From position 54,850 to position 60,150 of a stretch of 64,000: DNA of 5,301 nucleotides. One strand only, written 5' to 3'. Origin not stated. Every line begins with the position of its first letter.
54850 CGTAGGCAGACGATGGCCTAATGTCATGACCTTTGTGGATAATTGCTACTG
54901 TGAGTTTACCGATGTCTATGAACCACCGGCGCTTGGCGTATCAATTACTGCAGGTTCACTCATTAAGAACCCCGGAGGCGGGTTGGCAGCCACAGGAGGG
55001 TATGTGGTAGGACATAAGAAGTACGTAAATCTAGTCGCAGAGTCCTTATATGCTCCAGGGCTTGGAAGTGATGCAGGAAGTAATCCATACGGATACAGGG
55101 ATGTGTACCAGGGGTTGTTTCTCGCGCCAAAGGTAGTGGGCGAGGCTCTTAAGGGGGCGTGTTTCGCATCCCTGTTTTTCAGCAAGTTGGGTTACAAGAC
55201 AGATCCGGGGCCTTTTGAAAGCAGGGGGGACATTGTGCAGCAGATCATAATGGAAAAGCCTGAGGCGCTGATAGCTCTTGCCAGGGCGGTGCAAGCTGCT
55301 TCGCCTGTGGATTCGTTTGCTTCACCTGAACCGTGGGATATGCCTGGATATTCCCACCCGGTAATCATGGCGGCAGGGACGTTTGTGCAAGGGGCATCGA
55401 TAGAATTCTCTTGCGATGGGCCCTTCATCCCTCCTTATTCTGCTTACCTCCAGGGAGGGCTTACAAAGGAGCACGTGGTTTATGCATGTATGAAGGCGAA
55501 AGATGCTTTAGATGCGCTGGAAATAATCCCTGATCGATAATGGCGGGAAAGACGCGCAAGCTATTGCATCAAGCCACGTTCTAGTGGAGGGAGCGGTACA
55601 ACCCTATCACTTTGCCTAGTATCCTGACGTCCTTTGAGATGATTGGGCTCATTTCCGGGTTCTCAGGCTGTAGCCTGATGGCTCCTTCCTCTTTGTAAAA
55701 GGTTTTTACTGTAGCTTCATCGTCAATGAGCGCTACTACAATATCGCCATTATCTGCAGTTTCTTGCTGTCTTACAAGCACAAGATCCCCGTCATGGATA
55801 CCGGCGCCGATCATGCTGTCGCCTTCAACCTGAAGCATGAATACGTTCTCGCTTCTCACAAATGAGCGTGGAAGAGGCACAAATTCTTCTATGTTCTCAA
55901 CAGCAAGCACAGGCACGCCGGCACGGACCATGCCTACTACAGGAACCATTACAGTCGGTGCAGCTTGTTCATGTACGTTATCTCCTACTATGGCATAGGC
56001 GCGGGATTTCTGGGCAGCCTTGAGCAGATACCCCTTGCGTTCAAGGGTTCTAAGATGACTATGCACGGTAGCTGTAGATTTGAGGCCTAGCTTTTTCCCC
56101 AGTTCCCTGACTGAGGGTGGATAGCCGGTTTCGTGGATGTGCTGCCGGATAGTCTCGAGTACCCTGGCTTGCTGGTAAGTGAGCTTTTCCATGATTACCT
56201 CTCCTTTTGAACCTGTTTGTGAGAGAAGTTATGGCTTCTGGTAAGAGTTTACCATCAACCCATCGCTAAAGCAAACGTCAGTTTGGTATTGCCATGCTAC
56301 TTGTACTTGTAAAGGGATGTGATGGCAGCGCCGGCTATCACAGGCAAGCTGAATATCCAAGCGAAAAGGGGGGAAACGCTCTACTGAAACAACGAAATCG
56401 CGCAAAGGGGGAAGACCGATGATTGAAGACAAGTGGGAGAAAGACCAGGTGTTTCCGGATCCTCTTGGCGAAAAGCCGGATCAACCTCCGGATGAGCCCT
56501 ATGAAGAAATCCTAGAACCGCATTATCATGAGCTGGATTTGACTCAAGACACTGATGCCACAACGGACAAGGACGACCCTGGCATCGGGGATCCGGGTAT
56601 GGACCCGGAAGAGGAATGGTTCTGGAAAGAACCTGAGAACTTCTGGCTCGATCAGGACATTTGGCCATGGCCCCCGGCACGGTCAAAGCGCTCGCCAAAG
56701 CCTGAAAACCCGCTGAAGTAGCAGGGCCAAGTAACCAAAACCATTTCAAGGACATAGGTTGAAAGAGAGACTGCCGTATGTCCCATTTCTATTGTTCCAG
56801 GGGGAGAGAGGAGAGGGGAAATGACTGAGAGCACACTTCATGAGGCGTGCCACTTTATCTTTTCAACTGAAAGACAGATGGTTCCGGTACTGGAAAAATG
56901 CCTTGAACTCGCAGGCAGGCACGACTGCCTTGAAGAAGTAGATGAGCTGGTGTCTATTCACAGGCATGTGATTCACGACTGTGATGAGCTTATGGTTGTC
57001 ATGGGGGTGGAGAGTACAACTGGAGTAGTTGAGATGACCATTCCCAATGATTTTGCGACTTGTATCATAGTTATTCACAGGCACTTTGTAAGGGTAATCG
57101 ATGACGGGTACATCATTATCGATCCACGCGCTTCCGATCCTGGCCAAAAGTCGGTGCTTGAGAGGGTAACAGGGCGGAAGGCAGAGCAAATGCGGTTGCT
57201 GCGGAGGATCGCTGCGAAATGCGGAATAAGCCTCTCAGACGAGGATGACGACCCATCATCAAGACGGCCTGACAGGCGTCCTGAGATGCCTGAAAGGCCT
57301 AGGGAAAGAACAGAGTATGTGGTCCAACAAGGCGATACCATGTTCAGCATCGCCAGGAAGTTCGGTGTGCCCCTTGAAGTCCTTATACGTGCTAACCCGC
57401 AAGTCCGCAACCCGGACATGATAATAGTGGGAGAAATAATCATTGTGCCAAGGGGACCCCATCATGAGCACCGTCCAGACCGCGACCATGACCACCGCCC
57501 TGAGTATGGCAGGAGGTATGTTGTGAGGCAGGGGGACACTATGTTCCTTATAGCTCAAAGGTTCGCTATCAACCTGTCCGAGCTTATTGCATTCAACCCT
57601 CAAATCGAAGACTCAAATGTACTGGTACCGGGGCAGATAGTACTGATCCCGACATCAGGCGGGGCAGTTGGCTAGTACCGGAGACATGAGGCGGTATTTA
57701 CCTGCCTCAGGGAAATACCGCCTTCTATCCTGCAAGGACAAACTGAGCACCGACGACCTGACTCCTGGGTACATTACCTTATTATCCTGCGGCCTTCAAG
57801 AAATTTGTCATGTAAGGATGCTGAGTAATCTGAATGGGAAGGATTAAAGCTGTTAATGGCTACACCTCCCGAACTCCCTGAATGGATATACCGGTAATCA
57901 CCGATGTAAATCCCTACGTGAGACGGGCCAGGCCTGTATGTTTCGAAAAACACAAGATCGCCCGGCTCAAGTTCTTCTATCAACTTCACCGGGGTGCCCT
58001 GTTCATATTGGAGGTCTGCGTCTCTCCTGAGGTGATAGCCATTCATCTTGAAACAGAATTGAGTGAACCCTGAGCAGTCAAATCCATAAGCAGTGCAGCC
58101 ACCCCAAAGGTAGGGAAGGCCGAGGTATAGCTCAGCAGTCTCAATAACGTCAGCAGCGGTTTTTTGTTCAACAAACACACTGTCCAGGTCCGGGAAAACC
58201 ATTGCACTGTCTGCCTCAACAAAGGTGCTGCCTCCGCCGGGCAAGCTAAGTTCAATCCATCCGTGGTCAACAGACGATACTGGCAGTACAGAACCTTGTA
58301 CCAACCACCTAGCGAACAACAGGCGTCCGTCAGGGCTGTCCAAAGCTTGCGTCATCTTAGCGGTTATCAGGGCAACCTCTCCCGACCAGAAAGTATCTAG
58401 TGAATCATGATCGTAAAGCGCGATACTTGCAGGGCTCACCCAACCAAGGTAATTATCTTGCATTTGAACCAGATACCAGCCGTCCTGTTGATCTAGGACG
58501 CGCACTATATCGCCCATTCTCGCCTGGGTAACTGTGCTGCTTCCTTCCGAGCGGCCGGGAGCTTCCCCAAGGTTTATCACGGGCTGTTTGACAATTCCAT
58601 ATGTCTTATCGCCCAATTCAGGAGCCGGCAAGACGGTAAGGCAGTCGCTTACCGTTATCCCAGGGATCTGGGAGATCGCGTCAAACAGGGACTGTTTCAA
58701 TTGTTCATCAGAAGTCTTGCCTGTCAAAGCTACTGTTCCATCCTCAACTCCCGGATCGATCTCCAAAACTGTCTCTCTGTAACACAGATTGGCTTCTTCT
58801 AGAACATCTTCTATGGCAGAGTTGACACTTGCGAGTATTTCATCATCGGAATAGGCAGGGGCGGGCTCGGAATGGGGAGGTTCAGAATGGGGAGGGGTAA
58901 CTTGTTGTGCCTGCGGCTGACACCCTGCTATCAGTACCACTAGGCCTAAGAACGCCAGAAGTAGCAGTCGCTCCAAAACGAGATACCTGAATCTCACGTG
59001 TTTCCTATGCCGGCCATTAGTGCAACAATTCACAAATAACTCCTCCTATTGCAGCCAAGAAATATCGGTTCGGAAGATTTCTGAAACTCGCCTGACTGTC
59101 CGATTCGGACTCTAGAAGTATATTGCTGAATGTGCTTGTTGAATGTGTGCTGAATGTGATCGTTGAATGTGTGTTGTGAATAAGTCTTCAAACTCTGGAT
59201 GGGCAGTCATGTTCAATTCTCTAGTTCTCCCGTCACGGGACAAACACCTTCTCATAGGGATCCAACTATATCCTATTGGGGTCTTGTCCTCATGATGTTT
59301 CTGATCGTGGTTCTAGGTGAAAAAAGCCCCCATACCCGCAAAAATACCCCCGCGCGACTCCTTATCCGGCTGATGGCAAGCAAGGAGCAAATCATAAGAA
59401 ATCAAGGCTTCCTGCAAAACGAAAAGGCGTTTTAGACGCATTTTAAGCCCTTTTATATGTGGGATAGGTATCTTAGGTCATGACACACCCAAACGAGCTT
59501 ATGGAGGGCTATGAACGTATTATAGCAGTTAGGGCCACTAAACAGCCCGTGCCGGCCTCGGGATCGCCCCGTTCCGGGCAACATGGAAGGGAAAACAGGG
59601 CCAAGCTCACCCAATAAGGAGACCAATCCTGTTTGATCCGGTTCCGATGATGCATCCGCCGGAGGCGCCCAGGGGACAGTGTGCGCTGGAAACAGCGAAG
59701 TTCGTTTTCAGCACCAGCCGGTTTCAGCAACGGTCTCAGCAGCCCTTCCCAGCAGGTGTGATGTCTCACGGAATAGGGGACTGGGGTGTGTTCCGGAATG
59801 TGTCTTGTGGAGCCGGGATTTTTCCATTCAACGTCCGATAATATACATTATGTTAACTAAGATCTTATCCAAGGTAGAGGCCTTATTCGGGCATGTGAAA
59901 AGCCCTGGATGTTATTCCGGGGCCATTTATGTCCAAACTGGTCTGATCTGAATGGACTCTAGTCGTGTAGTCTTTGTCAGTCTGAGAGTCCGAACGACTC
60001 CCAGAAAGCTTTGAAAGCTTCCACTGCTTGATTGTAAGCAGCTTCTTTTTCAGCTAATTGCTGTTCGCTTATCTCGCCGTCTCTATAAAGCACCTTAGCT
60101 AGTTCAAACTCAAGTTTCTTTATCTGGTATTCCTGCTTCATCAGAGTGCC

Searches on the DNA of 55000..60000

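Call 54: search_rna_families(source=window, start=55000, end=60000, threshold=evalue, max_evalue=1)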
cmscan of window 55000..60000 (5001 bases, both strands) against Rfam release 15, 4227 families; matches with E-value up to 1: 1.
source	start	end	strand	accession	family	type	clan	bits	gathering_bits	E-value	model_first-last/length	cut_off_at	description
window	55589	55659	+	RF02126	GHRLOS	Gene; lncRNA;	-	17.5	48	0.54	1-70/70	no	Ghrelin opposite strand RNA conserved region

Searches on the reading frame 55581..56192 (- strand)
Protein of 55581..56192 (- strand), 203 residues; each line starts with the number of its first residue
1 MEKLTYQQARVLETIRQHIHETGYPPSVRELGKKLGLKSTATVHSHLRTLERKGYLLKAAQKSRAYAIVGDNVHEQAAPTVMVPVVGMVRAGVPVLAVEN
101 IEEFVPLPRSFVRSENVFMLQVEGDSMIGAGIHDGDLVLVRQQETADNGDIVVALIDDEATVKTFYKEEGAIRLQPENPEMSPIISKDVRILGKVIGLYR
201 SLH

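Call 3: search_protein_families(library=pfam, proteins=[window:55581-56192:-], max_evalue=0.1)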
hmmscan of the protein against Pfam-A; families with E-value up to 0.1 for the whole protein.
window:55581-56192:- (203 aa): 14 families
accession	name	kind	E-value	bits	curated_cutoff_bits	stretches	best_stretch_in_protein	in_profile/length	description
PF00717.28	Peptidase_S24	-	1e-37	128.8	23.3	1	84-196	1-116/116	Peptidase S24-like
PF01726.22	LexA_DNA_bind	-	1.1e-24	86.4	23.7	1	1-65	1-65/65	LexA DNA binding domain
PF12802.13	MarR_2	-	4.5e-05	24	27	1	4-56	3-50/61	MarR family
PF13730.12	HTH_36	-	0.0001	22.4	25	1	8-56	7-55/55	Helix-turn-helix domain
PF13463.12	HTH_27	-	0.00012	22.7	22.2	1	4-61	1-53/68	Winged helix DNA-binding domain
PF08279.18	HTH_11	-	0.00025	21.3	25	1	13-62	3-51/55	HTH domain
PF01047.28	MarR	-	0.00049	20.4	24.6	1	4-57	1-48/59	MarR family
PF09339.16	HTH_IclR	-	0.00086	19.5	22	1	24-56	17-48/52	IclR helix-turn-helix domain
PF13412.12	HTH_24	-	0.0031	17.5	21.9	1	27-56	19-47/48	Winged helix-turn-helix DNA-binding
PF22381.2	Staph_reg_Sar_Rot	-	0.0088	16.6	27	1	3-58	11-60/85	Transcriptional regulator SarA/Rot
PF20432.4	Xre-like-HTH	-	0.01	16.5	25.8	0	29-69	27-62/63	Antitoxin Xre-like helix-turn-helix domain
PF03965.22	Penicillinase_R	-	0.026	15.3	22.6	1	5-66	2-62/115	Penicillinase repressor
PF01325.25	Fe_dep_repress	-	0.074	13.7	26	0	4-56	2-52/60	Iron dependent repressor, N-terminal DNA binding domain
PF11740.13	KfrA_N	-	0.092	13.9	26.1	0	14-53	7-46/113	Plasmid replication region DNA-binding N-term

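Call 4: search_protein_families(library=ncbifam, proteins=[window:55581-56192:-], max_evalue=0.1)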
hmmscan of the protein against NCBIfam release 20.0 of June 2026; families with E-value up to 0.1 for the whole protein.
window:55581-56192:- (203 aa): 4 families
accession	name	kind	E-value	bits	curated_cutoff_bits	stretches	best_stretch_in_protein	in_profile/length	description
TIGR00498.1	lexA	equivalog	2.2e-72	242.9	110.95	1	1-202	1-202/203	transcriptional repressor LexA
NF007621.2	PRK10276.1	subfamily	2.8e-21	75.7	110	1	91-193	2-108/115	translesion error-prone DNA polymerase V autoproteolytic subunit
NF051876.1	transXXX_HumD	equivalog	0.0013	18.7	120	1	92-167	2-77/129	HumD family translesion DNA polymerase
TIGR01884.1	cas_HTH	subfamily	0.0045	16.4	60.2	1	2-66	138-196/202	CRISPR-associated CARF protein Csa3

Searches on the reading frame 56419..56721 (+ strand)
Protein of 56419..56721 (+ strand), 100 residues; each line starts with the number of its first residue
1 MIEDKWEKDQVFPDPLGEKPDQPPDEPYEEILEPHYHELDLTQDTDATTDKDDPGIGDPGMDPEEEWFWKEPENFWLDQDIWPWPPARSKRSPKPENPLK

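Call 3: search_protein_families(library=pfam, proteins=[window:56419-56721:+], max_evalue=0.1)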
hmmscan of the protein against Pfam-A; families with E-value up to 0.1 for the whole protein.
window:56419-56721:+ (100 aa): 0 families

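Call 4: search_protein_families(library=ncbifam, proteins=[window:56419-56721:+], max_evalue=0.1)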
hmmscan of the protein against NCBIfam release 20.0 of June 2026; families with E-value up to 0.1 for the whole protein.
window:56419-56721:+ (100 aa): 0 families

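Call 16: find_homologous_proteins(query=window:56419-56721:+)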
Query window:56419-56721:+ (100 aa): 4 proteins with E <= 0.001 among 4 candidates.
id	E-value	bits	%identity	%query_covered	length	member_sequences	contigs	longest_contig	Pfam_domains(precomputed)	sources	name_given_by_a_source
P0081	3.0e-59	217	99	100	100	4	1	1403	-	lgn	-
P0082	7.2e-23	99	55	100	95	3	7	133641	-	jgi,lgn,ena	jgi:hypothetical protein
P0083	6.4e-22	96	53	85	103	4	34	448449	-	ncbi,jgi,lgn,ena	ncbi:MAG: hypothetical protein ACOX35_03615 [Bacillota bacterium]|jgi:hypothetical protein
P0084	4.0e-16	77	44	100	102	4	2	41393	-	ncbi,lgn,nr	ncbi:MAG TPA: hypothetical protein GX529_08470 [Firmicutes bacterium]|nr:hypothetical protein [Candi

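Call 71: search_solved_structures(query=A4, max_evalue=10)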
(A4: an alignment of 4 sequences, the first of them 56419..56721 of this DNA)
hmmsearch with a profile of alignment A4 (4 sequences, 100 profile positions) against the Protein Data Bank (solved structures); distinct sequences matched with E-value up to 10: 0.

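Call 73: search_protein_families(library=phrogs, proteins=[window:56419-56721:+], max_evalue=0.01)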
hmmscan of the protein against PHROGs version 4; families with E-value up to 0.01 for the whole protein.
window:56419-56721:+ (100 aa): 0 families
